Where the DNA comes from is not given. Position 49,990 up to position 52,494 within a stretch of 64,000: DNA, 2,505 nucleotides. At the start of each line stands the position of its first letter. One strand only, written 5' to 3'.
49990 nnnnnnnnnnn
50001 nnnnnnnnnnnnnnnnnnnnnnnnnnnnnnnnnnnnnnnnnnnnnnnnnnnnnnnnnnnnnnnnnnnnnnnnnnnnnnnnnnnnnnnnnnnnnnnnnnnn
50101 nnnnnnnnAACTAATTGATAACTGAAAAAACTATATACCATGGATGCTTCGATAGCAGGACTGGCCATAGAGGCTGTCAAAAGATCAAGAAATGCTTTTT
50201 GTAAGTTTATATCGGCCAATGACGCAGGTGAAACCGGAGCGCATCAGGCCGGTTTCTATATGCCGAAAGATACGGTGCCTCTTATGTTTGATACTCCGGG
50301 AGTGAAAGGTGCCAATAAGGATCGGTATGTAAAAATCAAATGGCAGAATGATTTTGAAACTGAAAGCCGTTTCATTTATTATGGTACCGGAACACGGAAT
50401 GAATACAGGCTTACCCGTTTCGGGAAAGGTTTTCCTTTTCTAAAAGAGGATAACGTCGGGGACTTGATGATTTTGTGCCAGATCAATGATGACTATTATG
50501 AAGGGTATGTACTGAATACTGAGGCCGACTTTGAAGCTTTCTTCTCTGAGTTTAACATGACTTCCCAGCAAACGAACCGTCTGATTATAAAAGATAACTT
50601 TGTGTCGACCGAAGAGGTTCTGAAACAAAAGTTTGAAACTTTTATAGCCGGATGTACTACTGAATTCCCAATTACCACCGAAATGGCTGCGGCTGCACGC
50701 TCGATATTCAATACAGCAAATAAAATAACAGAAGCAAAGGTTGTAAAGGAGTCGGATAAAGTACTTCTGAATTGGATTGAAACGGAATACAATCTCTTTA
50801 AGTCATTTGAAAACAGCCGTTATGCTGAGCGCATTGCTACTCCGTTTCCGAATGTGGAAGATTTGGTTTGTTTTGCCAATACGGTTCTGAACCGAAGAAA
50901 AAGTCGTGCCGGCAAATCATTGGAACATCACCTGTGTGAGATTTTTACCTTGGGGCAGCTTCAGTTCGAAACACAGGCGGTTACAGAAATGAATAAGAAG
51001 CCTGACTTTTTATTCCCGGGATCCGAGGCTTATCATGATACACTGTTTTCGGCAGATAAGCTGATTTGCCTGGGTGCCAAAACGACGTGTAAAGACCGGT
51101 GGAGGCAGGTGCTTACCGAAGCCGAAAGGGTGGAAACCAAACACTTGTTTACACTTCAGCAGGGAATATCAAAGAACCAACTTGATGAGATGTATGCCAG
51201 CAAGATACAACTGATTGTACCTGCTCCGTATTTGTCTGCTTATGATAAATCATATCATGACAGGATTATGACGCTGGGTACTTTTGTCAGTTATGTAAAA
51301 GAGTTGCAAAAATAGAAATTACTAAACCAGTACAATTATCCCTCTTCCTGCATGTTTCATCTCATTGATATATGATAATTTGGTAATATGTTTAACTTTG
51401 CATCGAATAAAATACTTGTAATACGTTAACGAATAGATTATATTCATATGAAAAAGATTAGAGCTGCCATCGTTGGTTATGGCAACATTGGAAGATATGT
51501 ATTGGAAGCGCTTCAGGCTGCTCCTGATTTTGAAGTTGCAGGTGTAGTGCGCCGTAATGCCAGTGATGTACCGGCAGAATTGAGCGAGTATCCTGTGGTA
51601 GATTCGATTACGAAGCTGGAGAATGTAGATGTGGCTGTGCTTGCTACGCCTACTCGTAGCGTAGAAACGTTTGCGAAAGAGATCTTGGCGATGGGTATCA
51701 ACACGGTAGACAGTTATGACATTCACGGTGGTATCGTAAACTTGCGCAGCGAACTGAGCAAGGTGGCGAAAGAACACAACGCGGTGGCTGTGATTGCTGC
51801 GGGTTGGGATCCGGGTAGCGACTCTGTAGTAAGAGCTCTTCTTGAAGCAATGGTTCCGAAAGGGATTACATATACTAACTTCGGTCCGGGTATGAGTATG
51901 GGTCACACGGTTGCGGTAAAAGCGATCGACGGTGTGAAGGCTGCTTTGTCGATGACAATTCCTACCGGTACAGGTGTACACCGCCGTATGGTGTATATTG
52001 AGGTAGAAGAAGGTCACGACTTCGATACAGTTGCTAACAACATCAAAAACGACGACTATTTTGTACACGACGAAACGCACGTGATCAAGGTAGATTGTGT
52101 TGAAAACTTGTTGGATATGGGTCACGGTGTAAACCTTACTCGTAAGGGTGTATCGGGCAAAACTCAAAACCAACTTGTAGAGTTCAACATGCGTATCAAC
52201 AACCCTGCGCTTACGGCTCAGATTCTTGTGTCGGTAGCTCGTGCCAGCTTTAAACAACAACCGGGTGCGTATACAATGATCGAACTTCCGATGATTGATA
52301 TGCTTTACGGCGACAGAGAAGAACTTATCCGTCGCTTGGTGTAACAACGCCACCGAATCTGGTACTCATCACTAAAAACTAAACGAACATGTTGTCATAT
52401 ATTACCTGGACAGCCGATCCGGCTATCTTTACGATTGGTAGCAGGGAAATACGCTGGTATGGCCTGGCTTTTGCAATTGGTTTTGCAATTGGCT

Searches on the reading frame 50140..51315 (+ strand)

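Call 6: search_protein_families(library=pfam, proteins=[window:50140-51315:+], max_evalue=0.01)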
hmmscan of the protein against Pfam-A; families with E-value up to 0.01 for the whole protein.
window:50140-51315:+ (391 aa): 2 families
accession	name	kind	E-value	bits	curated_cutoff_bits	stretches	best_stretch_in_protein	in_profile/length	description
PF09019.17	EcoRII-C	-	5.4e-62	209.2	25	1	220-383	1-165/165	EcoRII C terminal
PF09217.15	EcoRII-N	-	3.6e-25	89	25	1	17-116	5-112/154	Restriction endonuclease EcoRII, N-terminal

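Call 103: search_protein_families(library=padloc, proteins=[window:50140-51315:+], max_evalue=0.00001)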
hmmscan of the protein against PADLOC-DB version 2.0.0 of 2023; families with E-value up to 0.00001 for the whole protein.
window:50140-51315:+ (391 aa): 1 family
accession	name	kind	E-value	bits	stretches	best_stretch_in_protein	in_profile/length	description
PDLC03467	REase_II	-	9e-56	187.7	2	201-354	210-364/365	Type II restriction enzyme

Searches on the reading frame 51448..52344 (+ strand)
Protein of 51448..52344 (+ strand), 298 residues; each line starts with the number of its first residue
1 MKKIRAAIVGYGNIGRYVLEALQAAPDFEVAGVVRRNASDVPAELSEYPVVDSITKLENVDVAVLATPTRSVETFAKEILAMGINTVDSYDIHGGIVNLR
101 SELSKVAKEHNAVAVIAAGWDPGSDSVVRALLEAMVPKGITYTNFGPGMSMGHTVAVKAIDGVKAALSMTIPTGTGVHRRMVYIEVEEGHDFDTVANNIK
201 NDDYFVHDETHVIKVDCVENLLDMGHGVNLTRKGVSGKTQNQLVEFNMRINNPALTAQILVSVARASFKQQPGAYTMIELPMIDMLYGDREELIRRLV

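Call 6: search_protein_families(library=pfam, proteins=[window:51448-52344:+], max_evalue=0.01)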
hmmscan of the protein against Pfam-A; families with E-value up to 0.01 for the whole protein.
window:51448-52344:+ (298 aa): 11 families
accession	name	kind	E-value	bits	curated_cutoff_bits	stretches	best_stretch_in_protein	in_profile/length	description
PF16654.10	DAPDH_C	-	2.1e-21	76.8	30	2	119-173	1-55/154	Diaminopimelic acid dehydrogenase C-terminal domain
PF01408.29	GFO_IDH_MocA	-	1.7e-08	35.6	24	1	4-85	1-88/120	Oxidoreductase family, NAD-binding Rossmann fold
PF03447.22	NAD_binding_3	-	4.9e-06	27.7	24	1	10-87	1-86/116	Homoserine dehydrogenase, NAD binding domain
PF02629.25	CoA_binding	-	5.4e-06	27.5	22.3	1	2-86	2-90/97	CoA binding domain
PF01118.30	Semialdhyde_dh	-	3.7e-05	24.6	26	1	6-88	2-95/121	Semialdehyde dehydrogenase, NAD binding domain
PF01113.26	DapB_N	-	0.0003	21.3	25.6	1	4-87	1-95/124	Dihydrodipicolinate reductase, N-terminus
PF00044.30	Gp_dh_N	-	0.00036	21.2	31.7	1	5-48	2-45/101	Glyceraldehyde 3-phosphate dehydrogenase, NAD binding domain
PF02826.25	2-Hacid_dh_C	-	0.00061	19.6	25.1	1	5-69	38-101/178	D-isomer specific 2-hydroxyacid dehydrogenase, NAD binding domain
PF13380.12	CoA_binding_2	-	0.0013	19.6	22.8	1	12-87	13-83/116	CoA binding domain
PF13460.12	NAD_binding_10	-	0.0018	18.6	27.2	0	12-42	4-33/184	NAD(P)H-binding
PF03807.23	F420_oxidored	-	0.0064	17.5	21.6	0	7-79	3-79/94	NADP oxidoreductase coenzyme F420-dependent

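Call 11: find_encoding_contigs(protein=window:51448-52344:+, flank=8000, max_places=10)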
Protein window:51448-52344:+ (298 aa): 23 contigs read that carry it; 10 places shown.
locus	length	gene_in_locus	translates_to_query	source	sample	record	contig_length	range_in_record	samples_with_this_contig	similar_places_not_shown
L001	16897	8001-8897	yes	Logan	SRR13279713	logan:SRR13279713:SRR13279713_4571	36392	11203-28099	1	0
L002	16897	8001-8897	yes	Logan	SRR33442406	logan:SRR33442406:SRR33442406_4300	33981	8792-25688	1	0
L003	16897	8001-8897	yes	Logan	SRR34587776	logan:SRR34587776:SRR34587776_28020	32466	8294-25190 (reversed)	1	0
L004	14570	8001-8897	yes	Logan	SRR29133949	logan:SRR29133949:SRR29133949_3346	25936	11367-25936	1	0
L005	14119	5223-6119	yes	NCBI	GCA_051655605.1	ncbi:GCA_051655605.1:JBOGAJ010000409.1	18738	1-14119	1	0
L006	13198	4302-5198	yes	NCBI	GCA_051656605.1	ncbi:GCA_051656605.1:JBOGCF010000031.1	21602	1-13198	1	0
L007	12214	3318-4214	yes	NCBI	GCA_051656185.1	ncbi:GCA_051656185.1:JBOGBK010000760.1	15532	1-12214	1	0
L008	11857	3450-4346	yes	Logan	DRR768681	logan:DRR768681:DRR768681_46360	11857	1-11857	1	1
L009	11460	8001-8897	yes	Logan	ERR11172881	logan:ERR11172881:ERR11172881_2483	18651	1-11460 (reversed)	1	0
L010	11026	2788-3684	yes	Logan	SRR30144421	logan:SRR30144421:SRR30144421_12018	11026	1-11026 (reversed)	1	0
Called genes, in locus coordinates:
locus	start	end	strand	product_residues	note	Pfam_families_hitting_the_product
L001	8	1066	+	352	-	PF15869:TolB_like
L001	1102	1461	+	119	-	PF17170:DUF5128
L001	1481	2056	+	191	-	PF17170:DUF5128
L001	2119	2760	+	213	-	-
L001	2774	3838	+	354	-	PF15869:TolB_like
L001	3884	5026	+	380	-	PF17170:DUF5128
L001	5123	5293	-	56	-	-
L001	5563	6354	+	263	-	PF01553:Acyltransferase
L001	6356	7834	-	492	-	PF08534:Redoxin (weak), PF13905:Thioredoxin_8 (weak)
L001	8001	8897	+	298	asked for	PF01408:GFO_IDH_MocA, PF02629:CoA_binding (weak), PF03447:NAD_binding_3 (weak), PF16654:DAPDH_C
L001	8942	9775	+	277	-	PF01790:LGT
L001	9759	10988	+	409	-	PF00753:Lactamase_B, PF19583:ODP, PF00258:Flavodoxin_1, PF12724:Flavodoxin_5 (weak)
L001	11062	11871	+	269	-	PF01182:Glucosamine_iso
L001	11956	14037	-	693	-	PF07715:Plug, PF00593:TonB_dep_Rec_b-barrel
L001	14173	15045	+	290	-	PF24684:Vgb_lyase (faint), PF08450:SGL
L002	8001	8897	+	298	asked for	PF01408:GFO_IDH_MocA, PF02629:CoA_binding (weak), PF03447:NAD_binding_3 (weak), PF16654:DAPDH_C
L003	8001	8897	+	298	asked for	PF01408:GFO_IDH_MocA, PF02629:CoA_binding (weak), PF03447:NAD_binding_3 (weak), PF16654:DAPDH_C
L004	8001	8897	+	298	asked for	PF01408:GFO_IDH_MocA, PF02629:CoA_binding (weak), PF03447:NAD_binding_3 (weak), PF16654:DAPDH_C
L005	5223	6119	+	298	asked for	PF01408:GFO_IDH_MocA, PF02629:CoA_binding (weak), PF03447:NAD_binding_3 (weak), PF16654:DAPDH_C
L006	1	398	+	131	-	PF18291:HU-HIG, PF00216:Bac_DNA_binding (weak)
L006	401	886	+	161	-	PF01832:Glucosaminidase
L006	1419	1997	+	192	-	PF13274:SocA_Panacea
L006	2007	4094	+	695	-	-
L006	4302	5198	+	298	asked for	PF01408:GFO_IDH_MocA, PF02629:CoA_binding (weak), PF03447:NAD_binding_3 (weak), PF16654:DAPDH_C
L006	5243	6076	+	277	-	PF01790:LGT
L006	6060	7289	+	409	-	PF00753:Lactamase_B, PF19583:ODP, PF00258:Flavodoxin_1, PF12724:Flavodoxin_5 (weak)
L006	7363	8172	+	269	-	PF01182:Glucosamine_iso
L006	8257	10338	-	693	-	PF07715:Plug, PF00593:TonB_dep_Rec_b-barrel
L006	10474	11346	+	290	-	PF24684:Vgb_lyase (faint), PF08450:SGL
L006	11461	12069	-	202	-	PF01300:Sua5_yciO_yrdC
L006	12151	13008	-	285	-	PF00106:adh_short, PF13561:adh_short_C2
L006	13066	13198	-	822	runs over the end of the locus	PF08245:Mur_ligase_M, PF01168:Ala_racemase_N, PF00842:Ala_racemase_C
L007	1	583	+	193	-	?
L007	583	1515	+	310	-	PF02086:MethyltransfD12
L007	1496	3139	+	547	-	PF00005:ABC_tran (faint), PF02463:SMC_N (faint), PF13175:AAA_15, PF13304:AAA_21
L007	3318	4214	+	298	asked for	PF01408:GFO_IDH_MocA, PF02629:CoA_binding (weak), PF03447:NAD_binding_3 (weak), PF16654:DAPDH_C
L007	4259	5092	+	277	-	PF01790:LGT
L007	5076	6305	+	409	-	PF00753:Lactamase_B, PF19583:ODP, PF00258:Flavodoxin_1, PF12724:Flavodoxin_5 (weak)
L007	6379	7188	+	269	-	PF01182:Glucosamine_iso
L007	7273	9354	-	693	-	PF07715:Plug, PF00593:TonB_dep_Rec_b-barrel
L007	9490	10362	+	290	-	PF24684:Vgb_lyase (faint), PF08450:SGL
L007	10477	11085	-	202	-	PF01300:Sua5_yciO_yrdC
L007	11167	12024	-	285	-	PF00106:adh_short, PF13561:adh_short_C2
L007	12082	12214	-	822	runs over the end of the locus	PF08245:Mur_ligase_M, PF01168:Ala_racemase_N, PF00842:Ala_racemase_C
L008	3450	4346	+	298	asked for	PF01408:GFO_IDH_MocA, PF02629:CoA_binding (weak), PF03447:NAD_binding_3 (weak), PF16654:DAPDH_C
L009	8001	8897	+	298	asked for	PF01408:GFO_IDH_MocA, PF02629:CoA_binding (weak), PF03447:NAD_binding_3 (weak), PF16654:DAPDH_C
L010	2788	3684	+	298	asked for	PF01408:GFO_IDH_MocA, PF02629:CoA_binding (weak), PF03447:NAD_binding_3 (weak), PF16654:DAPDH_C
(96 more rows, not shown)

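Call 103: search_protein_families(library=padloc, proteins=[L006:1419-1997:+, L006:2007-4094:+, L007:583-1515:+, L007:1496-3139:+], max_evalue=0.00001)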
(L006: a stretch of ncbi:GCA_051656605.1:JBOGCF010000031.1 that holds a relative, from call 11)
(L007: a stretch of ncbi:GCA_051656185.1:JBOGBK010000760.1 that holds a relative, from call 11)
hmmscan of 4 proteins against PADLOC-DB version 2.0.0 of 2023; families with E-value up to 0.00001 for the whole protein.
L006:1419-1997:+ (192 aa): 0 families

L006:2007-4094:+ (695 aa): 0 families

L007:583-1515:+ (310 aa): 9 families
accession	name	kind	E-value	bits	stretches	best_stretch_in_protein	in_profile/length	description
PDLC04018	PD-Lambda-5_B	-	7.5e-114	377.9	1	2-279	4-280/291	-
PDLC03358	MTase_II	-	9.4e-96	318.6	1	3-277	5-280/301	Type II methyltransferase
PDLC04019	PD-Lambda-5_B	-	9.8e-68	225.3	1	2-161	3-163/167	-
PDLC03247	MTase_II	-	5.7e-27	92.7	1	4-255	4-245/282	Type II methyltransferase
PDLC03717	oMTase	-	1.1e-14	52.5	1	2-247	2-238/285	orphan methyltransferase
PDLC03294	MTase_II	-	5.5e-13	47.2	1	6-258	8-255/272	Type II methyltransferase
PDLC03253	MTase_II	-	2.9e-09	35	1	7-242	8-223/253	Type II methyltransferase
PDLC03244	MTase_II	-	1.2e-08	32.4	1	6-212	31-230/295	Type II methyltransferase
PDLC03735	oMTase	-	4e-08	31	1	6-245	11-253/284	orphan methyltransferase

L007:1496-3139:+ (547 aa): 89 families (the best 25 are shown)
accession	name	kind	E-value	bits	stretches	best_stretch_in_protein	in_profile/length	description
PDLC02979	AriA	-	2e-19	68.6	2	158-296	241-373/373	-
PDLC02980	AriA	-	5.7e-18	63.9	1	169-296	192-303/304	-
PDLC00278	PtuA1|PtuA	-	1.7e-17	61.9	2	236-300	273-335/436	AAA ATPase domain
PDLC00091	GajA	-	6.6e-17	59.6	1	222-296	270-342/627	AAA ATPase domain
PDLC04608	PDC-M38A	-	8e-17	60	1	248-309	268-329/367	-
PDLC00305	PtuA1|PtuA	-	1.4e-16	58.9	2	246-299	240-291/392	AAA ATPase domain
PDLC00271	PtuA1|PtuA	-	1.9e-16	58.6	2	243-299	272-325/421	AAA ATPase domain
PDLC02981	AriAB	-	2.4e-16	57.6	2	244-300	324-381/694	-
PDLC04611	PDC-M38A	-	3.3e-16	57.8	1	248-305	282-339/383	-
PDLC02914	ATPase-Toprim_I-B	-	5e-16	56.9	1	250-537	202-435/443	-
PDLC00298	PtuA1|PtuA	-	7e-16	56.3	2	235-301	266-330/423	AAA ATPase domain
PDLC00310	PtuA1|PtuA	-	1.1e-15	55.7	2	237-299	277-337/443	AAA ATPase domain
PDLC00099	GajA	-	4.9e-15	53.5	1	167-295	213-343/626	AAA ATPase domain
PDLC02336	AbiLi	-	6.7e-15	53.5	1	250-301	247-298/340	AbiLi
PDLC03878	NsnB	-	1e-14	53.1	1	12-346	9-328/345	-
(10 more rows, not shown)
